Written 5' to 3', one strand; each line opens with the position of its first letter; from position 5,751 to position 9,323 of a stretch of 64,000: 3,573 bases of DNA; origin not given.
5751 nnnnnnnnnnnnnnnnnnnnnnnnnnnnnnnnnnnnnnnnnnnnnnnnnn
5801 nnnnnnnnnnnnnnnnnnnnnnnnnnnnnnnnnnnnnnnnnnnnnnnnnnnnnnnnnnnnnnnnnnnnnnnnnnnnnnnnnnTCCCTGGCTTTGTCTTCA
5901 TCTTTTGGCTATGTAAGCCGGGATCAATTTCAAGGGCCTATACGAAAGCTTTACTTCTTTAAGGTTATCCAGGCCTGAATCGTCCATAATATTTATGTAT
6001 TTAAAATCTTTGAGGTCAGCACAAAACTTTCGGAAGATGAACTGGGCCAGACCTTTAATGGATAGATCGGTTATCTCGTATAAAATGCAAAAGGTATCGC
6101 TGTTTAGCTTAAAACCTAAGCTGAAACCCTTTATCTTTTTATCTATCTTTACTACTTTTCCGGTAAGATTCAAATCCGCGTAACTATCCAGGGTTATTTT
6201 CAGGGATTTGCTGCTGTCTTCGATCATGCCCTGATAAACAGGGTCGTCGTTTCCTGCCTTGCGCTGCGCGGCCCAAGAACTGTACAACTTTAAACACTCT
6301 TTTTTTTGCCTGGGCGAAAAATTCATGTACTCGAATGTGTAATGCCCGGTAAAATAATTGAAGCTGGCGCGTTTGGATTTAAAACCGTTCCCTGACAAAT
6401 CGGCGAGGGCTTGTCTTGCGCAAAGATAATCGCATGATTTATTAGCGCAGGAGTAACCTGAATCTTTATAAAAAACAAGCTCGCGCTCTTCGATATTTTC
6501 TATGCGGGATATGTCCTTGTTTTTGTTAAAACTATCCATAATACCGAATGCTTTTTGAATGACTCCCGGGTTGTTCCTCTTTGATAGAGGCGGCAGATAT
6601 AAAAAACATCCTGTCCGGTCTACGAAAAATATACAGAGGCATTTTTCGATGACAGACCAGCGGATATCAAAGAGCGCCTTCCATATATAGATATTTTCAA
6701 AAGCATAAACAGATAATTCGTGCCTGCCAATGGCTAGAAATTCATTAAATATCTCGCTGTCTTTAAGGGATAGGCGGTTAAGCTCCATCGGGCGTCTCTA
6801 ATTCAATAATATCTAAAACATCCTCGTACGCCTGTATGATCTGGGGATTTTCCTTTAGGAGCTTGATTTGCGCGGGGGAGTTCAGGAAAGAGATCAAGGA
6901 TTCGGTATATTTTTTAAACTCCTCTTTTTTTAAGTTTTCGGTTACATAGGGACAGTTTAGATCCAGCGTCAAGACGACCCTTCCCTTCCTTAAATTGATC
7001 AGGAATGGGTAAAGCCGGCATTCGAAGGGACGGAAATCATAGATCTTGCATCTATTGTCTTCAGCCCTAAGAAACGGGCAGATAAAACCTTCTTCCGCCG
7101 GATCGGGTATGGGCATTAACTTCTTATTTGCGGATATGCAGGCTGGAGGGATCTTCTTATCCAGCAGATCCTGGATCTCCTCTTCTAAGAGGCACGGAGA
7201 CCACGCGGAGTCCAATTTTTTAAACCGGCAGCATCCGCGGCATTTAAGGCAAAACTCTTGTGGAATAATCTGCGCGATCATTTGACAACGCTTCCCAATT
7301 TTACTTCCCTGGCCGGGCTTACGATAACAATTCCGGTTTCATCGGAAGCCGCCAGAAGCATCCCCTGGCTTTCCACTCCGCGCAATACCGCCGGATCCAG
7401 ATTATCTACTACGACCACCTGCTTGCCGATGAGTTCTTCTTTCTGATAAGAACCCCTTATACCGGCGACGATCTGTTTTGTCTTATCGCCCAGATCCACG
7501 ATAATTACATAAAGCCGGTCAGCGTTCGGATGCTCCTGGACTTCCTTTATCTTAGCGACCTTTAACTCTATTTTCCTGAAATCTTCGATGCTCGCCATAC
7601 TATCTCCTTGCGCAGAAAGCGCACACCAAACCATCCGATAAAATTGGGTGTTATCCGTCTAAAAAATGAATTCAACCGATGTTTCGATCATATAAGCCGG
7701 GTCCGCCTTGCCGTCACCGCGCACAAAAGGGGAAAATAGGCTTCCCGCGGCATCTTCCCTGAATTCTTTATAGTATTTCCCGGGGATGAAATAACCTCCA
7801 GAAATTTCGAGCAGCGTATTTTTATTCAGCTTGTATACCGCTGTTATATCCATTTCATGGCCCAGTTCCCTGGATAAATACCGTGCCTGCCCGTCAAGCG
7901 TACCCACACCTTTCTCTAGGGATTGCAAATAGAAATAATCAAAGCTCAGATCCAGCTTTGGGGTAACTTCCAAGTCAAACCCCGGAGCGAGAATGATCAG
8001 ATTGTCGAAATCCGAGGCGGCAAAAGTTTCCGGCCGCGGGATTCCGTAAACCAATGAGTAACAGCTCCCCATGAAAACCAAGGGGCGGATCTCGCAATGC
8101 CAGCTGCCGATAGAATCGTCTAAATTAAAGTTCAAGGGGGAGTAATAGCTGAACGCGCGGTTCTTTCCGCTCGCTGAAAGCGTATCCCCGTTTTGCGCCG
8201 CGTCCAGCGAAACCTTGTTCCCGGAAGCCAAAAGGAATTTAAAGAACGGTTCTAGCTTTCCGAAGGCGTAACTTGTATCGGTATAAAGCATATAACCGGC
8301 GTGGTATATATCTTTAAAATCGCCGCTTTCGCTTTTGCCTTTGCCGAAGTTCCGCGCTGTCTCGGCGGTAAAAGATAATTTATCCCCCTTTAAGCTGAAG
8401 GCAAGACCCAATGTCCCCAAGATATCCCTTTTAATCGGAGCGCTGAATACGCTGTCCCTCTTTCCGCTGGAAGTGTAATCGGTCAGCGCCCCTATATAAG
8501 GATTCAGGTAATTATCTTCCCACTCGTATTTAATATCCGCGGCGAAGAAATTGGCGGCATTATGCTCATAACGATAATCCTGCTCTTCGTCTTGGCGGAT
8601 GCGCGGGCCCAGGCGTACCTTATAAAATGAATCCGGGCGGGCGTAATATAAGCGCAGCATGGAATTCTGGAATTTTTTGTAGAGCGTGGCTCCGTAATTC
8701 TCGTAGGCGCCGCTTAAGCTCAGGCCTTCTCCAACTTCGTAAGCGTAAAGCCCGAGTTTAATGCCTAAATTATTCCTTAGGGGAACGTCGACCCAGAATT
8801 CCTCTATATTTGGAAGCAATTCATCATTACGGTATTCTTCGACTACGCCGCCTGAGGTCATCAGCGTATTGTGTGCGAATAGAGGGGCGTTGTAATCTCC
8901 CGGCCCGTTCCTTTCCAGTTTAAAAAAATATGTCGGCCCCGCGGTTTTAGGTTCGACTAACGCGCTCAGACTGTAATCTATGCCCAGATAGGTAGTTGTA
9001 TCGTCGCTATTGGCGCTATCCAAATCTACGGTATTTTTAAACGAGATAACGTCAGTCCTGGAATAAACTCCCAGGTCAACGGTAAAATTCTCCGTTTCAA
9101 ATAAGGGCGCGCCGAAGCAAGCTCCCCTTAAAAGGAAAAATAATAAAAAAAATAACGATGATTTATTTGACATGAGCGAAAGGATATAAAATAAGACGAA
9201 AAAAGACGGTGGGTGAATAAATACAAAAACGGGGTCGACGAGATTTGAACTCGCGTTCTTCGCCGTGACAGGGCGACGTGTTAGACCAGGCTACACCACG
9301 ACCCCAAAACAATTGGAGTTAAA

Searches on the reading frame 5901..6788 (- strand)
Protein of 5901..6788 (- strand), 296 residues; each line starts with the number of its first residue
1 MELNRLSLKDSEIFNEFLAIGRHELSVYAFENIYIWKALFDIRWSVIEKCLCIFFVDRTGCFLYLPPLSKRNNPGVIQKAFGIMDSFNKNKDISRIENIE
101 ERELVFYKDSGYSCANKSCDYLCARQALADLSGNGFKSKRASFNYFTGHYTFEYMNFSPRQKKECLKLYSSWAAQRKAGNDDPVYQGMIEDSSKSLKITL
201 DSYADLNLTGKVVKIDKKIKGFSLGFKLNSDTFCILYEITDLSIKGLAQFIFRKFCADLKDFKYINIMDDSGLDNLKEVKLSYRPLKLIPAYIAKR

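Call 45: search_protein_families(library=padloc, proteins=[window:5901-6788:-], max_evalue=0.01)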
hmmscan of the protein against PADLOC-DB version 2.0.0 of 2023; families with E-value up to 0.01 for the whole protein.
window:5901-6788:- (296 aa): 0 families

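Call 46: search_protein_families(library=pfam, proteins=[window:5901-6788:-], max_evalue=0.001)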
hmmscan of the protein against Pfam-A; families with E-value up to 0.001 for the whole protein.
window:5901-6788:- (296 aa): 1 family
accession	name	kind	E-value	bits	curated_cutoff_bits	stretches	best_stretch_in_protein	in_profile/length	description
PF09924.15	LPG_synthase_C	-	8.1e-27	94.5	27.5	1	26-294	9-297/298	Phosphatidylglycerol lysyltransferase, C-terminal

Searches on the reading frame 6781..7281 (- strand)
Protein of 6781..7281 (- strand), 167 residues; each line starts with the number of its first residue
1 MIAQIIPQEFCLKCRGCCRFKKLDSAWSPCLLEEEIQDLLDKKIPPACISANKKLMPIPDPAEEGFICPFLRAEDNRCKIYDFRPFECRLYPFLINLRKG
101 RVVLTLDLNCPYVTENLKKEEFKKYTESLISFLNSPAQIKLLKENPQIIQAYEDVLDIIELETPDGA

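Call 45: search_protein_families(library=padloc, proteins=[window:6781-7281:-], max_evalue=0.01)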
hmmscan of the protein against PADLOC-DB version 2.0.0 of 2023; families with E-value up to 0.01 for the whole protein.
window:6781-7281:- (167 aa): 0 families

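Call 46: search_protein_families(library=pfam, proteins=[window:6781-7281:-], max_evalue=0.001)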
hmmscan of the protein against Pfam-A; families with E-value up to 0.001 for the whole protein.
window:6781-7281:- (167 aa): 1 family
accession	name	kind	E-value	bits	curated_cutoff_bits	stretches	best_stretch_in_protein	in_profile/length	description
PF03692.20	CxxCxxCC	-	3.5e-09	37.7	23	1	11-99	2-73/85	Putative zinc- or iron-chelating domain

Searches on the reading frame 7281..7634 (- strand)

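Call 45: search_protein_families(library=padloc, proteins=[window:7281-7634:-], max_evalue=0.01)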
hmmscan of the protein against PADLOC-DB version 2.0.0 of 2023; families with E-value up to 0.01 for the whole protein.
window:7281-7634:- (118 aa): 0 families

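Call 46: search_protein_families(library=pfam, proteins=[window:7281-7634:-], max_evalue=0.001)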
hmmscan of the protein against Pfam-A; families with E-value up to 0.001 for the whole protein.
window:7281-7634:- (118 aa): 1 family
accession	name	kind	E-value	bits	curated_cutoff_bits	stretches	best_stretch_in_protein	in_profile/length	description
PF01588.26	tRNA_bind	-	4.6e-30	104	27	1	24-115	1-95/96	Putative tRNA binding domain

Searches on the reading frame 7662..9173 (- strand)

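Call 46: search_protein_families(library=pfam, proteins=[window:7662-9173:-], max_evalue=0.001)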
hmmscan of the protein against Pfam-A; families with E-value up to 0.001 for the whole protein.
window:7662-9173:- (504 aa): 1 family
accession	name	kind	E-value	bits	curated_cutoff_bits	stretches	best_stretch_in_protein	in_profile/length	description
PF13372.12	Alginate_exp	-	6.4e-06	25.6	25.2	1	389-474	295-387/395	Alginate export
